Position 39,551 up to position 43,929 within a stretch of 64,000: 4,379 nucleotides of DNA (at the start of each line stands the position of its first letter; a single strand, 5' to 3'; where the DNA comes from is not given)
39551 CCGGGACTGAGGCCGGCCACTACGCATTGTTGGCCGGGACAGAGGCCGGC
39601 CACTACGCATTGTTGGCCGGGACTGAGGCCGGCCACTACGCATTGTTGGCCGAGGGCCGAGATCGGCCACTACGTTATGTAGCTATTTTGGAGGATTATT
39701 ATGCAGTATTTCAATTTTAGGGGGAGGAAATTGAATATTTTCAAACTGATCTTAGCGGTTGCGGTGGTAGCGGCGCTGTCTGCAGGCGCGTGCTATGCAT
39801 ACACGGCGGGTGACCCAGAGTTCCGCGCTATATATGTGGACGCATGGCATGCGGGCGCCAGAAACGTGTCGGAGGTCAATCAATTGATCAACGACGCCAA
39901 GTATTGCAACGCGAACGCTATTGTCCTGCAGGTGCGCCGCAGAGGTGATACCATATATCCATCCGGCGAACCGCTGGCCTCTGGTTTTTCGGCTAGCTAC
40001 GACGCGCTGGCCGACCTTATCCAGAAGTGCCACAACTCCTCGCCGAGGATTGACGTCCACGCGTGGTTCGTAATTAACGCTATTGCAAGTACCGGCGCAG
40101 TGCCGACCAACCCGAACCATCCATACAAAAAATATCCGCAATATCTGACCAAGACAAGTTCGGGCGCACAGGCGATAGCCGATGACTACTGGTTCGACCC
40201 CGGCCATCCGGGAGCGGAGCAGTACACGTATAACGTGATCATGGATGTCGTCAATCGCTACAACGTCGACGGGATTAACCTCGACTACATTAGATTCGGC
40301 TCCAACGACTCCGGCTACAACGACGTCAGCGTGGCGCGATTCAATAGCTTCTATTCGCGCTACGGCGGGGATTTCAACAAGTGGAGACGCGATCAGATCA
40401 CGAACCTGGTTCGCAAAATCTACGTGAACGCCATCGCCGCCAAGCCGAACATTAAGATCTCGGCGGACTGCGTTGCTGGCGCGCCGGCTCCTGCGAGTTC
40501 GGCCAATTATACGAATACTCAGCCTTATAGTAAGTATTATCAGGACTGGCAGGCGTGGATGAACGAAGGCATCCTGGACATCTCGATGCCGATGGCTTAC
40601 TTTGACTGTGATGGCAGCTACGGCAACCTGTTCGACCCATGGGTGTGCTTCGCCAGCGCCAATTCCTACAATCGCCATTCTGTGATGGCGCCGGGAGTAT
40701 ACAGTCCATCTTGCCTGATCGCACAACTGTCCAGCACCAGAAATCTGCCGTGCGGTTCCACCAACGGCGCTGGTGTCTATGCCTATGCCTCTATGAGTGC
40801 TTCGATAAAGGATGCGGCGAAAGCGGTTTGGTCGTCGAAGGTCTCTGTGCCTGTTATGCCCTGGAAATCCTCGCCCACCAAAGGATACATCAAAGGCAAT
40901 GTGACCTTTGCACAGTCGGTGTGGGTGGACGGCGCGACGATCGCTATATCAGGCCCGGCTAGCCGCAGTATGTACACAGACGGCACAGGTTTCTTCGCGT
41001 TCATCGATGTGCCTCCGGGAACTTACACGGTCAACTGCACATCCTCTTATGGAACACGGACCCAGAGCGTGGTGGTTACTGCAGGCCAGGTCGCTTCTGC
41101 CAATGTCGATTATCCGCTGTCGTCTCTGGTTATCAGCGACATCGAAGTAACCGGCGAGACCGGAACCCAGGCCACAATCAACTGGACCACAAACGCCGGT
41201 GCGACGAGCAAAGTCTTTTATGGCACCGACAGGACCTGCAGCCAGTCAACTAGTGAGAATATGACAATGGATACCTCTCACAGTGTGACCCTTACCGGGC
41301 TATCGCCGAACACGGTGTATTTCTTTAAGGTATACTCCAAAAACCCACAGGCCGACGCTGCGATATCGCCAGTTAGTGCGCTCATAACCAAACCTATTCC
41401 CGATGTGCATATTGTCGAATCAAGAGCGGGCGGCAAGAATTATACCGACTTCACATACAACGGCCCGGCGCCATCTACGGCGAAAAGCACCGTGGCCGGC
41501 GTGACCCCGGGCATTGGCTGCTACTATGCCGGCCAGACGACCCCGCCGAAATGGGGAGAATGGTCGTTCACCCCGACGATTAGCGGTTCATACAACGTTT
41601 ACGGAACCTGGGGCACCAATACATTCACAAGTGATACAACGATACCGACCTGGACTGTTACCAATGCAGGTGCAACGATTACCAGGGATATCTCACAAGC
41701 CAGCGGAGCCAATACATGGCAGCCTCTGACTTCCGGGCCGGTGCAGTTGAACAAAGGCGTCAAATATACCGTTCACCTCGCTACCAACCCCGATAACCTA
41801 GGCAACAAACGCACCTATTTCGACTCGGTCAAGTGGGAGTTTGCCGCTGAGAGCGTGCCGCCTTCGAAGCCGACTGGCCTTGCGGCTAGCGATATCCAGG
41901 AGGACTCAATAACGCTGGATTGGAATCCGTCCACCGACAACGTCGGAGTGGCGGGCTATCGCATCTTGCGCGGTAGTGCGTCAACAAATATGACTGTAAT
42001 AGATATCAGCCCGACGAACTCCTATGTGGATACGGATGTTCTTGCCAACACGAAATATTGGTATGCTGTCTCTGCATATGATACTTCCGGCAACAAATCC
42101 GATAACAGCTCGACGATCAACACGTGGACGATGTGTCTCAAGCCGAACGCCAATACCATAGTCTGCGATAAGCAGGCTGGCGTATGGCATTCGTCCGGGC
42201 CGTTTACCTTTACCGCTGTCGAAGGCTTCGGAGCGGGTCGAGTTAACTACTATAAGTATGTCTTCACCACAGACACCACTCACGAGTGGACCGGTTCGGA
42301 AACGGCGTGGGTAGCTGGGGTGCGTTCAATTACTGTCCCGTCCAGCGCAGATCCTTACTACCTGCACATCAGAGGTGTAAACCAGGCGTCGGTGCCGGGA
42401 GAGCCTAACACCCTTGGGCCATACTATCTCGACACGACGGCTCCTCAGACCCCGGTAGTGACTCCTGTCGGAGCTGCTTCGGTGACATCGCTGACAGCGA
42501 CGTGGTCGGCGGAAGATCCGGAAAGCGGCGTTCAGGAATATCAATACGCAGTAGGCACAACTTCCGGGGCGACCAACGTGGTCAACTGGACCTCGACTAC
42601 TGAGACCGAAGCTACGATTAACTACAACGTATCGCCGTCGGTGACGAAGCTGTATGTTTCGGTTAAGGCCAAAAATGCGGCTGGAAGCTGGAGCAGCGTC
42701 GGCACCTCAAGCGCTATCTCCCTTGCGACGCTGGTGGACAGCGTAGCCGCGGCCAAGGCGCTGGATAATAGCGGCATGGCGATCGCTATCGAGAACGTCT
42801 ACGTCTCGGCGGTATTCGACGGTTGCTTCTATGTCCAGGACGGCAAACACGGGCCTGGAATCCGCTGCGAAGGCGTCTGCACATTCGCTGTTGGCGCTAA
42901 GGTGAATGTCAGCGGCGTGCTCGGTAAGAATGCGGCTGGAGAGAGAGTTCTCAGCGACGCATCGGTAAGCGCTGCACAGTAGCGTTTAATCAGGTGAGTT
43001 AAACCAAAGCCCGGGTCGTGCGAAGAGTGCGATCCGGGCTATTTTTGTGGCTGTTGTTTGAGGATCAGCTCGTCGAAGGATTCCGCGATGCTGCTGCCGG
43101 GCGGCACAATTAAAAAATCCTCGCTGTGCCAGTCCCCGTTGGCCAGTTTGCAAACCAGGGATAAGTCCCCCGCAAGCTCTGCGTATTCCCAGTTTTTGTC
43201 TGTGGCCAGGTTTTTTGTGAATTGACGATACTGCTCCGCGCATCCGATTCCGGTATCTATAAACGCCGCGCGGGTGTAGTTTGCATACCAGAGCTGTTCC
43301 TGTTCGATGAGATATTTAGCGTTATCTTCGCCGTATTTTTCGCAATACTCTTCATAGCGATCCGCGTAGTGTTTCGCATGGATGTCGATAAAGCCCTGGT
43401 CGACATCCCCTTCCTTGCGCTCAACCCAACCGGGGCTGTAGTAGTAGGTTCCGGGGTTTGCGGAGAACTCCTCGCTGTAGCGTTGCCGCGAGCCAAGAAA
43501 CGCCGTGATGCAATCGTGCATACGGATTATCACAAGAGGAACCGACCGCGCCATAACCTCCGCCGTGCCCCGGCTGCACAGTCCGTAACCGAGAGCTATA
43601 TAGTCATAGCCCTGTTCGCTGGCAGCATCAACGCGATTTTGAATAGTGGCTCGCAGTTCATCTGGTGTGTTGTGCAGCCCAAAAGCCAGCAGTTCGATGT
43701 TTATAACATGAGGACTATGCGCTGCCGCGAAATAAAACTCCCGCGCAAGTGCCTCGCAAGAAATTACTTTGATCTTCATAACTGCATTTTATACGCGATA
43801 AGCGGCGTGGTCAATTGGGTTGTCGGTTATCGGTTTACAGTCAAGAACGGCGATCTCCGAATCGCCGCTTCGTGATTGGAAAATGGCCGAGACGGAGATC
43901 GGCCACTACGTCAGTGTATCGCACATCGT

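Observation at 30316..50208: Array of four giant secreted mosaic proteins: three GHL10-like heads and one cysteine-peptidase head on a shared set of tail modules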

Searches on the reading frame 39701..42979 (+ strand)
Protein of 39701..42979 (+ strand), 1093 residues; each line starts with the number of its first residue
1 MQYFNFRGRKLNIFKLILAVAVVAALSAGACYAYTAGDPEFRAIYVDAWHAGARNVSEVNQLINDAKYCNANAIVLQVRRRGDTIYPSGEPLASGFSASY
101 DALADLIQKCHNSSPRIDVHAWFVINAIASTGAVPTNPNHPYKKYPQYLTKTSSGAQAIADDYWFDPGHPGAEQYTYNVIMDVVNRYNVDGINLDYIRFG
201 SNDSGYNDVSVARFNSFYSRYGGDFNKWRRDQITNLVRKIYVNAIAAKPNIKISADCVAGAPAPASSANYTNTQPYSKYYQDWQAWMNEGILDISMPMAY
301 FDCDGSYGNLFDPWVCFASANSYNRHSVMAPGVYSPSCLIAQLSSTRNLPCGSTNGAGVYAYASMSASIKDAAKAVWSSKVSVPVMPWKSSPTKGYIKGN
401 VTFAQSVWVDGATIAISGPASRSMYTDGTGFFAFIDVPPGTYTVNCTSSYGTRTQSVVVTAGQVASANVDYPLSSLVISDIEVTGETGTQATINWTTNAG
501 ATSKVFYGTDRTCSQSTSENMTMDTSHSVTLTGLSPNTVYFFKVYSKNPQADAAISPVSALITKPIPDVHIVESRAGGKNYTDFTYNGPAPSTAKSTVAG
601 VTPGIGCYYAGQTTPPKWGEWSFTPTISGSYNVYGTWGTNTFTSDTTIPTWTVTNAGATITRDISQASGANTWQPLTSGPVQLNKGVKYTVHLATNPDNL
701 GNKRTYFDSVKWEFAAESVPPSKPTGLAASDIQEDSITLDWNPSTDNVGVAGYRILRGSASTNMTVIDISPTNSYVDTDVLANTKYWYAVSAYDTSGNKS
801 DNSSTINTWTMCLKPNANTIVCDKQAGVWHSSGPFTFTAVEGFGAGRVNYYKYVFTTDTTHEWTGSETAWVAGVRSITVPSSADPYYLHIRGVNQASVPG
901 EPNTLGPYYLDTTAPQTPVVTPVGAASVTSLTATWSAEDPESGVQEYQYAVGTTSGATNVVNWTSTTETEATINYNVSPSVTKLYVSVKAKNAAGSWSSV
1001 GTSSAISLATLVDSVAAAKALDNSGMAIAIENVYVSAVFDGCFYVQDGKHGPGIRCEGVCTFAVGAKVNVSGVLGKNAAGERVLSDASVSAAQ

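Call 4: search_protein_families(library=pfam, proteins=[window:39701-42979:+], max_evalue=0.01)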
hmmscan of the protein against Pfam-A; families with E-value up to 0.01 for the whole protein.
window:39701-42979:+ (1093 aa): 6 families
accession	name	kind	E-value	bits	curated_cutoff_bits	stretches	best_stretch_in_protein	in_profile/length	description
PF02638.21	GHL10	-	2.4e-33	116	27.9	1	59-302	21-263/311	Glycosyl hydrolase-like 10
PF00041.27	fn3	-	8.3e-13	48.8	25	2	722-806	1-81/84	Fibronectin type III domain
PF13620.12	CarboxypepD_reg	-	4.1e-10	40.3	32.3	1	397-469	2-79/82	Carboxypeptidase regulatory-like domain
PF16656.11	Pur_ac_phosph_N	-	1.1e-09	39.2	30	1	481-549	6-83/93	Purple acid Phosphatase, N-terminal domain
PF13715.12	CarbopepD_reg_2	-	1.9e-06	28.2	32.2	1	397-475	1-78/88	CarboxypepD_reg-like domain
PF13200.12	DUF4015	-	0.0003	20.4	27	1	43-205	1-153/313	Putative glycosyl hydrolase domain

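Call 7: search_protein_families(library=ncbifam, proteins=[window:39701-42979:+], max_evalue=0.01)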
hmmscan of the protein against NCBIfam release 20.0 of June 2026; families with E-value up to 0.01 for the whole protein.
window:39701-42979:+ (1093 aa): 1 family
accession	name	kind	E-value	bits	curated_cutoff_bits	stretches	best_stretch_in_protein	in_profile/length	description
NF041611.1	exoglucan_CbhB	equivalog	6.4e-13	47.6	1950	1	641-855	721-929/997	exoglucanase CbhB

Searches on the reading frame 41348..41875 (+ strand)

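Call 23: search_protein_families(library=pfam, proteins=[window:41348-41875:+], max_evalue=1)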
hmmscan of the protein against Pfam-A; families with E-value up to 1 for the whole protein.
window:41348-41875:+ (176 aa): 1 family
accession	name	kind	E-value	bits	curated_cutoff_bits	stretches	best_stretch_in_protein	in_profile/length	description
PF25275.1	Golvesin_C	-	0.00013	22.4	31.6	1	58-151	31-120/132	Golvesin C-terminal domain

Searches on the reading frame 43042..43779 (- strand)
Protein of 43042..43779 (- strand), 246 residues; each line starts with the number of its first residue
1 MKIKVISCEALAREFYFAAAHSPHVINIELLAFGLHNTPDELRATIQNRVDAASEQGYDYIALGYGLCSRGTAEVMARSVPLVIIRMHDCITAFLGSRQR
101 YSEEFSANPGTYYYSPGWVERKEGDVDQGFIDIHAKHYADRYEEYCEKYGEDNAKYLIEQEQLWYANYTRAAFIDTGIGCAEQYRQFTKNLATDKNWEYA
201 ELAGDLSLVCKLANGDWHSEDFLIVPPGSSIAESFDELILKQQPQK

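Call 6: search_protein_families(library=pfam, proteins=[window:43042-43779:-], max_evalue=0.001)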
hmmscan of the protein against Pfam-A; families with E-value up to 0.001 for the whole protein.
window:43042-43779:- (246 aa): 1 family
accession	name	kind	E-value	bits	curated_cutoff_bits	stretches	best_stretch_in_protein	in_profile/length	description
PF07796.16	DUF1638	-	1.2e-41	142.7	27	1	31-211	2-159/161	Protein of unknown function (DUF1638)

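Call 84: search_protein_families(library=ncbifam, proteins=[window:43042-43779:-], max_evalue=0.001)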
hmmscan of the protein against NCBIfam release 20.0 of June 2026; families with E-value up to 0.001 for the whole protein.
window:43042-43779:- (246 aa): 0 families
